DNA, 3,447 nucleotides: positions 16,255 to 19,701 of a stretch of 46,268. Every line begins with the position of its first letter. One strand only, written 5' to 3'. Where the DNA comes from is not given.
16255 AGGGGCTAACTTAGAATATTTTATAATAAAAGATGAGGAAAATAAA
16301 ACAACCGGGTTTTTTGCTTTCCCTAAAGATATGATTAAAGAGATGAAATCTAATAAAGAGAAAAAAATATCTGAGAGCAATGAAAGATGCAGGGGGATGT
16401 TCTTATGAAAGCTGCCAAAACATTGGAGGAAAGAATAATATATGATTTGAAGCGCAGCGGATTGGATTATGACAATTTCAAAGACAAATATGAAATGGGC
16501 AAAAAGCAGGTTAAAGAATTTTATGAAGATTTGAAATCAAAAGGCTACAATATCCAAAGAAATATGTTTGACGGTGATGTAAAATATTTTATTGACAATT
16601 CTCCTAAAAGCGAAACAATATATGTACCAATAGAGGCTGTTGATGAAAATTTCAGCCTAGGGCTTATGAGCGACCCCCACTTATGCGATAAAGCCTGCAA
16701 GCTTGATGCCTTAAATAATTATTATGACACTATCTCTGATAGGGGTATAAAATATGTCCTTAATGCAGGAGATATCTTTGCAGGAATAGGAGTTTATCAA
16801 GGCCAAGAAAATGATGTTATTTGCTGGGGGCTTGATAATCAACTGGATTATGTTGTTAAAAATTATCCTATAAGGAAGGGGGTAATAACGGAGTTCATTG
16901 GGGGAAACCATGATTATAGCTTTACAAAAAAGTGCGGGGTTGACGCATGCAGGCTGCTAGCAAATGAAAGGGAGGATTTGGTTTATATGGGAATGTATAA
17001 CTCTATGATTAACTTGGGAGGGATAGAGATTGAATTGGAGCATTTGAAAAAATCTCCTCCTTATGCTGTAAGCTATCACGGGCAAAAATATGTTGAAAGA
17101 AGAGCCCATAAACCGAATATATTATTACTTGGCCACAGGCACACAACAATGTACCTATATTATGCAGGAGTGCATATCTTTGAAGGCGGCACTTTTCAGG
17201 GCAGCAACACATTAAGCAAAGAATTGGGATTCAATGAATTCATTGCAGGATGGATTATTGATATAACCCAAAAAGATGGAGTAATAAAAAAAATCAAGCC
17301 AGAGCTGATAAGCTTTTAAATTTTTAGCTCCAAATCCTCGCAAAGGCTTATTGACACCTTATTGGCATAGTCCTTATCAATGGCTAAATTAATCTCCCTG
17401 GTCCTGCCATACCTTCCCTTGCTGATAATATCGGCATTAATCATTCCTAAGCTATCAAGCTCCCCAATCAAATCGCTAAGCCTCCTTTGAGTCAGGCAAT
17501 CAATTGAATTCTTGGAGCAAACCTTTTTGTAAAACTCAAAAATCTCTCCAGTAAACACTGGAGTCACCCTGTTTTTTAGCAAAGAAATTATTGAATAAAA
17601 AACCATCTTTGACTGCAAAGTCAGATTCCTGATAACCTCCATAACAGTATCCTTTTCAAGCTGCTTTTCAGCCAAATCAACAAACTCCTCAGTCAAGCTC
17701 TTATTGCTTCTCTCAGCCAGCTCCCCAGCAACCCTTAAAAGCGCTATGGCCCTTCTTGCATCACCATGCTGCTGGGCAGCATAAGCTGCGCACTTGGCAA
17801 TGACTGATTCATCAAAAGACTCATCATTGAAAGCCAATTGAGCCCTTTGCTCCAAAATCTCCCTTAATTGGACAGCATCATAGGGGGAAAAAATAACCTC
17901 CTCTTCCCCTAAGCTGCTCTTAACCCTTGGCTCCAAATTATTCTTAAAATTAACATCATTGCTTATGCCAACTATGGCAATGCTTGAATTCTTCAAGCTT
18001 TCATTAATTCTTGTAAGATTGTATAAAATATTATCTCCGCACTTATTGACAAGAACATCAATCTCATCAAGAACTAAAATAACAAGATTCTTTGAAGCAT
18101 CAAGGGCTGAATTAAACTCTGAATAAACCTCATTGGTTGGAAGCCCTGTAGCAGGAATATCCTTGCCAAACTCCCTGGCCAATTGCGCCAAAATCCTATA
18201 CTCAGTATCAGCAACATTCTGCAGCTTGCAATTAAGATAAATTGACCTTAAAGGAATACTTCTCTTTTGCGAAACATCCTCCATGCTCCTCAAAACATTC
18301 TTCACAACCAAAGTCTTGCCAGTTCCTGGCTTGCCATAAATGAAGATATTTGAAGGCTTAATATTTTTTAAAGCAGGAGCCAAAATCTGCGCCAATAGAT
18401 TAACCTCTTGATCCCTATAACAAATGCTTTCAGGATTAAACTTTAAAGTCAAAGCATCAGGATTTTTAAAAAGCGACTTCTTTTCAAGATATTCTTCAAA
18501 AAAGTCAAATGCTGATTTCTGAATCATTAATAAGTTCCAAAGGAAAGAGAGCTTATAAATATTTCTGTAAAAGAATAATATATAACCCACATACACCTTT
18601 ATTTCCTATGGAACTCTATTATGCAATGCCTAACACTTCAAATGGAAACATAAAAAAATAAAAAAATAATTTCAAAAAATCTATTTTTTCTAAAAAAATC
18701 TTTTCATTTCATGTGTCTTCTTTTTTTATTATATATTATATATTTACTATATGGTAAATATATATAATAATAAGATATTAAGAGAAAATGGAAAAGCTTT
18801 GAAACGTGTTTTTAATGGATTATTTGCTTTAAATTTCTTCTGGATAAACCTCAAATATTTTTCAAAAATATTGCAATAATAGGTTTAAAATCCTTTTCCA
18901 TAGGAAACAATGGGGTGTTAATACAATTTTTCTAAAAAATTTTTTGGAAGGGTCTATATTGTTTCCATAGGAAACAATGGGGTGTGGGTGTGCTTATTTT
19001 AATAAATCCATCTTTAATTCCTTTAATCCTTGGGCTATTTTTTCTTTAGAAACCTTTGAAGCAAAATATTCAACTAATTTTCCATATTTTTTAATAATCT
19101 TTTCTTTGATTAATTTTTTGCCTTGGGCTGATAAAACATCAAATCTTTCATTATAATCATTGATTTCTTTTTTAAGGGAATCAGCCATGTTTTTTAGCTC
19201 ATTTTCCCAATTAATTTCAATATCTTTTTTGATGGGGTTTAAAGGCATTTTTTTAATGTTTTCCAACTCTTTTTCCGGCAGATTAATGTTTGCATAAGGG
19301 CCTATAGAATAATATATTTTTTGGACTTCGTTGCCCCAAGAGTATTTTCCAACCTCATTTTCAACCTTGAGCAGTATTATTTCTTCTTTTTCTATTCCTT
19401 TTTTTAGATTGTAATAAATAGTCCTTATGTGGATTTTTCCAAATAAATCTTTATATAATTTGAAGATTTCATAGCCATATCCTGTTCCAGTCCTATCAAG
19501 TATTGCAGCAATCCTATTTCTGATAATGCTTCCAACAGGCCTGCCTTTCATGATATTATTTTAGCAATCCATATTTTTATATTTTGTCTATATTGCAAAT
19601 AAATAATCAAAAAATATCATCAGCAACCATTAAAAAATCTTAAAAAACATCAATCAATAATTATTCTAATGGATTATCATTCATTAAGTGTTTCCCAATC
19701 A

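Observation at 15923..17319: Short DP1-like phosphoesterase paralog coupled to an acidic orphan protein, directly abutting orc1/cdc6 and the origin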

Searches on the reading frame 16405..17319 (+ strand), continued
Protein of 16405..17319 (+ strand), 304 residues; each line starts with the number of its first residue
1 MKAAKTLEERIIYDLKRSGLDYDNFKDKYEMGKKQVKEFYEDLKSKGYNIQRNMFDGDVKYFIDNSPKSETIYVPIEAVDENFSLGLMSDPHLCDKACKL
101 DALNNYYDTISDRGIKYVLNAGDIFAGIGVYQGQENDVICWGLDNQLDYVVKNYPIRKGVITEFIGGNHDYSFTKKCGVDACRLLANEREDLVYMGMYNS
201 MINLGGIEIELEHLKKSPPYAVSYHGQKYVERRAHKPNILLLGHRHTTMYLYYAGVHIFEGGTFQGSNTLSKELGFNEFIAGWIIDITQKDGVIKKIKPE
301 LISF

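Call 59: search_protein_families(library=pfam, proteins=[L032:756-1280:+, L035:1581-2018:+, L039:4100-5851:+, L067:7148-8356:+, L067:1196-5164:+, L070:5193-5681:+, L037:7811-9817:+, L063:87-2072:+, L049:2114-4855:+, L086:20-2620:+], max_evalue=0.001)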
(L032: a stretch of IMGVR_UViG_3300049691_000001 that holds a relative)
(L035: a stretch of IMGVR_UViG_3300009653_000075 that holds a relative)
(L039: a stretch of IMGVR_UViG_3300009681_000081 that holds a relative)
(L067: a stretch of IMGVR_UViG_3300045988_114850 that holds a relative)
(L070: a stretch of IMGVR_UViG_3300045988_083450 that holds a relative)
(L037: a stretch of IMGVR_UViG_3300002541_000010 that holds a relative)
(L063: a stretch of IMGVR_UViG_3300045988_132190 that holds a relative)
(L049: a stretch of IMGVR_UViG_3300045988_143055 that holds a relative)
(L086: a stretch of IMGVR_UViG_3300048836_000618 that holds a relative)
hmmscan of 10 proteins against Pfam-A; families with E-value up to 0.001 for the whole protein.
L032:756-1280:+ (174 aa): 0 families

L035:1581-2018:+ (145 aa): 0 families

L039:4100-5851:+ (583 aa): 2 families
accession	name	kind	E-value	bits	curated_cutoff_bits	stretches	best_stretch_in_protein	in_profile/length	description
PF20441.4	TerL_nuclease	-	1.8e-30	106.5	24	1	305-574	10-281/286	Terminase large subunit, endonuclease domain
PF03354.21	TerL_ATPase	-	4.2e-06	27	23.7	1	116-281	17-168/178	Terminase large subunit, ATPase domain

L067:7148-8356:+ (402 aa): 0 families

L067:1196-5164:+ (1322 aa): 1 family
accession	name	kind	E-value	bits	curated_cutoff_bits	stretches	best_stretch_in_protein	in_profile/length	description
PF19263.5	DUF5906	-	6.4e-14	53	27.6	1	180-293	1-114/114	Family of unknown function (DUF5906)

L070:5193-5681:+ (162 aa): 1 family
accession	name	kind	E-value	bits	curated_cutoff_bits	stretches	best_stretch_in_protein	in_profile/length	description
PF24083.1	Phage_ssDNA_bind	-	9e-43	146.3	27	1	9-152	10-158/193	Putative phage ssDNA-binding domain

L037:7811-9817:+ (668 aa): 8 families
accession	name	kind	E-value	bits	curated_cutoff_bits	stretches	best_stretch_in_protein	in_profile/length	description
PF03592.21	Terminase_2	-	4.3e-39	134.8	26.1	1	79-244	1-139/141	Terminase small subunit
PF04466.19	Terminase_3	-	9e-38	130.3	23.2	1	286-483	6-200/201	Phage terminase large subunit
PF17288.8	Terminase_3C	-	7.1e-14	52.9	26.7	1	519-659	3-153/155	Terminase RNAseH like domain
PF13384.12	HTH_23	-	4.8e-07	29.8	24.6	1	14-43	14-43/50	Homeodomain-like domain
PF03237.21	Terminase_6N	-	8.8e-07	29.2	22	1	359-495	74-210/215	Terminase large subunit, T4likevirus-type, N-terminal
PF08281.18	Sigma70_r4_2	-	2.1e-05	24.5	25.7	1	14-40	23-49/54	Sigma-70, region 4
PF13518.12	HTH_28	-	5.4e-05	23.6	25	1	13-41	8-36/52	Helix-turn-helix domain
PF06056.18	Terminase_5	-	0.00048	20.4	20.3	1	14-54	10-50/58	Putative ATPase subunit of terminase (gpP-like)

L063:87-2072:+ (661 aa): 3 families
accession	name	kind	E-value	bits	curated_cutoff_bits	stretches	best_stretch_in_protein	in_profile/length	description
PF03915.18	AIP3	-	3e-05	23.8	31.6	0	423-511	125-206/406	Actin interacting protein 3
PF07889.17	DUF1664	-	7.2e-05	23.3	34.6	0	210-281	28-99/124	Protein of unknown function (DUF1664)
PF22638.1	FlgK_D1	-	0.0003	20.9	28.6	0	24-67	47-90/233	Flagellar hook-associated protein FlgK helical domain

L049:2114-4855:+ (913 aa): 4 families
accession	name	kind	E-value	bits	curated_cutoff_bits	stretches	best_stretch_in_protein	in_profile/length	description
PF00041.27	fn3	-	6.3e-08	33.2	25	1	238-295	10-68/84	Fibronectin type III domain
PF22352.2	K319L-like_PKD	-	1.7e-05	25.2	27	0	231-306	1-79/84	K319L-like, PKD domain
PF16655.11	PhoD_N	-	2.1e-05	25.4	30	0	333-400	27-90/90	PhoD-like phosphatase, N-terminal domain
PF25059.1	FN3_DSCAM-DSCAML_C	-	0.00015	22.5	39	0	190-228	45-83/89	DSCAM/DSCAML C-terminal Fn3-like domain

L086:20-2620:+ (866 aa): 20 families
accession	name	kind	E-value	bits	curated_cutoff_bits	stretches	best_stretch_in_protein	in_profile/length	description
PF13936.12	HTH_38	-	2.9e-13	49.8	27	1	826-863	5-42/44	Helix-turn-helix domain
PF13384.12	HTH_23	-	9.1e-11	41.7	24.6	1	839-863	16-39/50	Homeodomain-like domain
PF08281.18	Sigma70_r4_2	-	1.5e-10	41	25.7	0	51-73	25-47/54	Sigma-70, region 4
PF13551.12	HTH_29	-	4.3e-08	33.6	28.1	0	48-74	7-34/64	Winged helix-turn helix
PF02796.21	HTH_7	-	2e-07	31.5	23.8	0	826-858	6-38/45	Helix-turn-helix domain of resolvase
PF06056.18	Terminase_5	-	2.6e-07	30.9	20.3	0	43-71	4-32/58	Putative ATPase subunit of terminase (gpP-like)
PF13412.12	HTH_24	-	3.5e-07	30.1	21.9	0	838-863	14-39/48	Winged helix-turn-helix DNA-binding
PF01381.28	HTH_3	-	1.1e-06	29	23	0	52-92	9-49/55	Helix-turn-helix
PF13518.12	HTH_28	-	2.2e-06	28.1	25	0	840-863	11-34/52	Helix-turn-helix domain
PF13730.12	HTH_36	-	2.9e-06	27.4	25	0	51-75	21-48/55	Helix-turn-helix domain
PF00196.25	GerE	-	9.1e-06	25.7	23.5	0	839-863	15-39/57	Bacterial regulatory proteins, luxR family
PF04545.22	Sigma70_r4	-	1.3e-05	25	24.1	0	51-73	19-41/50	Sigma-70, region 4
PF14493.12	HTH_40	-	1.7e-05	25.4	27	0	837-862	8-33/89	Helix-turn-helix domain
PF01022.26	HTH_5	-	4.8e-05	23.6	22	0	836-863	10-37/47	Bacterial regulatory protein, arsR family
PF05183.17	RdRP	-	7.7e-05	22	23.8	1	472-574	426-513/582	RNA dependent RNA polymerase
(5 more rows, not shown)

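Call 65: search_protein_families(library=ncbifam, alignment_id=A1, max_evalue=0.01)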
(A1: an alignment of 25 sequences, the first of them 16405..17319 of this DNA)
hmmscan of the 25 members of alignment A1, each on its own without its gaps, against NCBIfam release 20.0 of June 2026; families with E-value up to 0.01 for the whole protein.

A. member 1, window:16405-17319:+ (304 aa): 5 families
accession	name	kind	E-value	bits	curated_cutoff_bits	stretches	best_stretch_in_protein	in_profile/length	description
NF003118.0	PRK04036.1-3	equivalog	3e-14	52.8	445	2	80-171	223-320/481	DNA-directed DNA polymerase II small subunit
NF003120.0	PRK04036.1-5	equivalog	3.7e-09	35.6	671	2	114-212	328-429/547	DNA-directed DNA polymerase II small subunit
NF003117.0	PRK04036.1-2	equivalog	5.3e-07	28.4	993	1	114-171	424-482/650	DNA-directed DNA polymerase II small subunit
NF003119.0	PRK04036.1-4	equivalog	1e-06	27.6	823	1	110-139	360-388/590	DNA-directed DNA polymerase II small subunit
NF003116.0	PRK04036.1-1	equivalog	0.00016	20.5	425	1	77-170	269-366/530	DNA-directed DNA polymerase II small subunit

B. families by the number of members that match (of 25 scanned): 19 families
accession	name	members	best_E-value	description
NF003118.0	PRK04036.1-3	24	2.2e-17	DNA-directed DNA polymerase II small subunit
NF003116.0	PRK04036.1-1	24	1.1e-09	DNA-directed DNA polymerase II small subunit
NF003120.0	PRK04036.1-5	22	2.4e-11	DNA-directed DNA polymerase II small subunit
NF003119.0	PRK04036.1-4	19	8.6e-10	DNA-directed DNA polymerase II small subunit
NF003117.0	PRK04036.1-2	17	2.6e-09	DNA-directed DNA polymerase II small subunit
TIGR03729.1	acc_ester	3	0.0011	putative phosphoesterase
TIGR00040.1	yfcE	2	0.00017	YfcE family phosphodiesterase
NF033546.1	transpos_IS21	2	0.0014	IS21 family transposase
NF041031.1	Mre11_Sulfo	2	0.002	DNA double-strand break repair protein Mre11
TIGR02937.1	sigma70-ECF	1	0.0013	sigma-70 family RNA polymerase sigma factor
TIGR02985.1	Sig70_bacteroi1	1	0.0014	RNA polymerase sigma-70 factor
TIGR04123.1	P_estr_lig_assc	1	0.002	ligase-associated DNA damage response endonuclease PdeM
NF046037.1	carphisopro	1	0.0022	carph-isopro domain-containing protein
NF006988.0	PRK09453.1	1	0.0032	phosphodiesterase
NF052555.1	OrAlActfOlsBBRUA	1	0.0034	l-ornithine N(alpha)-acyltransferase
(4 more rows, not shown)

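Call 89: fold_search(model_id=the predicted structure, library=viral)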
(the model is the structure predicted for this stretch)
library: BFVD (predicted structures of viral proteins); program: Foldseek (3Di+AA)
matches with E <= 10: 952; with E <= 0.001: 128
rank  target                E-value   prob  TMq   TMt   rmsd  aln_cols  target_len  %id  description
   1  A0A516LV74            2.0e-27  1.00  0.76  0.65   6.4       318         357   25  (no name in the UniProt tables at hand)
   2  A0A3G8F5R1            2.3e-21  1.00  0.67  0.82   4.5       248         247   24  (no name in the UniProt tables at hand)
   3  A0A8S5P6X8            5.7e-17  1.00  0.75  0.37  12.2       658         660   12  Hint (Hedgehog/Intein) domain N-terminal region [Siphoviridae sp. ctsUY14]
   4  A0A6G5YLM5            3.1e-14  1.00  0.52  0.39   6.3       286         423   20  (no name in the UniProt tables at hand)
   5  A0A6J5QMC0            1.9e-13  1.00  0.54  0.40  11.1       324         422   15  Uncharacterized protein [uncultured Caudovirales phage]
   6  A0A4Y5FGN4            2.8e-13  1.00  0.57  0.42   8.5       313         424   14  DNA polymerase [Lactobacillus phage 3-521]
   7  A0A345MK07            1.0e-12  1.00  0.47  0.35  10.0       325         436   17  Putative metallophosphatase [Bacillus phage BSP38]
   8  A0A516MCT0            1.3e-12  1.00  0.63  0.48   3.3       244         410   16  (no name in the UniProt tables at hand)
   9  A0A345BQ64            3.1e-12  1.00  0.56  0.42  14.2       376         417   13  (no name in the UniProt tables at hand)
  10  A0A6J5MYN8            7.8e-12  1.00  0.55  0.40  14.1       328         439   11  Uncharacterized protein [uncultured Caudovirales phage]
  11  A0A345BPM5            9.3e-12  1.00  0.54  0.45  13.2       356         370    9  (no name in the UniProt tables at hand)
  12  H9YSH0                1.1e-11  1.00  0.59  0.62   5.5       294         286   16  (no name in the UniProt tables at hand)
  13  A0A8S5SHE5            1.2e-11  1.00  0.51  0.40   9.4       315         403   15  DNA polymerase II small subunit [Siphoviridae sp. ctBCr48]
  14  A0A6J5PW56            2.0e-11  1.00  0.52  0.53   7.0       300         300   16  Calcineurin-like phosphoesterase domain, ApaH type [uncultured Caudovirales phage]
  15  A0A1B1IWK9            4.8e-11  1.00  0.54  0.56   6.0       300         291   13  (no name in the UniProt tables at hand)
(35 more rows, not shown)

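Call 92: search_protein_families(library=pfam, proteins=[L103:310-3261:+, L103:3239-4504:+, L103:4481-5449:-, L103:6339-6842:+, L103:7017-7376:+, L103:7354-7959:+, L103:7956-8930:+, L103:8902-10005:+, L103:10002-11039:+, L103:11591-13975:+], max_evalue=0.001)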
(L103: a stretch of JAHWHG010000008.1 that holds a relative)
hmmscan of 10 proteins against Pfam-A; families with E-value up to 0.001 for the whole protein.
L103:310-3261:+ (983 aa): 0 families

L103:3239-4504:+ (421 aa): 0 families

L103:4481-5449:- (322 aa): 2 families
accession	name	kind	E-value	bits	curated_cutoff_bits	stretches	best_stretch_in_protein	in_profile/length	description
PF04014.23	MazE_antitoxin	-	3.3e-07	30.6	24.7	1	25-63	1-40/48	Antidote-toxin recognition MazE, bacterial antitoxin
PF01895.24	PhoU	-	7e-06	26.8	23.5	1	155-232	5-88/89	PhoU domain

L103:6339-6842:+ (167 aa): 0 families

L103:7017-7376:+ (119 aa): 0 families

L103:7354-7959:+ (201 aa): 0 families

L103:7956-8930:+ (324 aa): 2 families
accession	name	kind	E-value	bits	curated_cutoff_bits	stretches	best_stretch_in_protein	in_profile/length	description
PF12850.12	Metallophos_2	-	2.9e-09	37.5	27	1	81-275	2-136/154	Calcineurin-like phosphoesterase superfamily domain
PF00149.33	Metallophos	-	9e-09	36.5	21.5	1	81-191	2-116/191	Calcineurin-like phosphoesterase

L103:8902-10005:+ (367 aa): 2 families
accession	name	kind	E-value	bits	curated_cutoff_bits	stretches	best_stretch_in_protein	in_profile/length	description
PF13365.12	Trypsin_2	-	1.5e-14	55.4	27.6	1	150-330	1-144/144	Trypsin-like peptidase domain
PF00089.32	Trypsin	-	2.1e-08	34.7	20.6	1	230-350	83-216/220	Trypsin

L103:10002-11039:+ (345 aa): 1 family
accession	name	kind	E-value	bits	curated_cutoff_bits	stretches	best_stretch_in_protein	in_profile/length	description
PF13365.12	Trypsin_2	-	4.2e-20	73.4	27.6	1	132-309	1-144/144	Trypsin-like peptidase domain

L103:11591-13975:+ (794 aa): 4 families
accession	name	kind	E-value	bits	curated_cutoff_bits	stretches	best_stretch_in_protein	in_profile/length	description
PF13654.12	AAA_32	-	3.8e-30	105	21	1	317-443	1-132/133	LonB-like, AAA domain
PF20436.4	LonB_AAA-LID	-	1.4e-17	63.9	22.4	1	473-536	2-65/65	Archaeal LonB, AAA+ ATPase LID domain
PF05362.19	Lon_C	-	9.7e-08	32.2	21.1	1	560-744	25-196/205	Lon protease (S16) C-terminal proteolytic domain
PF20437.3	LonC_helical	-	2e-07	31.3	24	1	91-119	5-33/34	Lon-like LonC helical domain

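Call 96: search_dna_similar(query=window:16405-17319:+, collection=plasmids, mode=protein, max_evalue=0.001, max_rows=15)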
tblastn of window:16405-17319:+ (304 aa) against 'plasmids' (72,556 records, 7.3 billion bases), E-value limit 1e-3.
No match.

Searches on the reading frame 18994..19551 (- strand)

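Call 3: search_protein_families(library=pfam, proteins=[window:18994-19551:-], max_evalue=1)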
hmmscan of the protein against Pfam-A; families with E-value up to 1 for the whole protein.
window:18994-19551:- (185 aa): 2 families
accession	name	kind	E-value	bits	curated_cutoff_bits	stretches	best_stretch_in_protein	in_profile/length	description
PF21037.2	CCDC138_cc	-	0.011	16.2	27.1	1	119-147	13-41/59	Coiled-coil-domain-containing protein 138, coiled-coil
PF14270.11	DUF4358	-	0.064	13.9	25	1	115-163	52-100/102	Domain of unknown function (DUF4358)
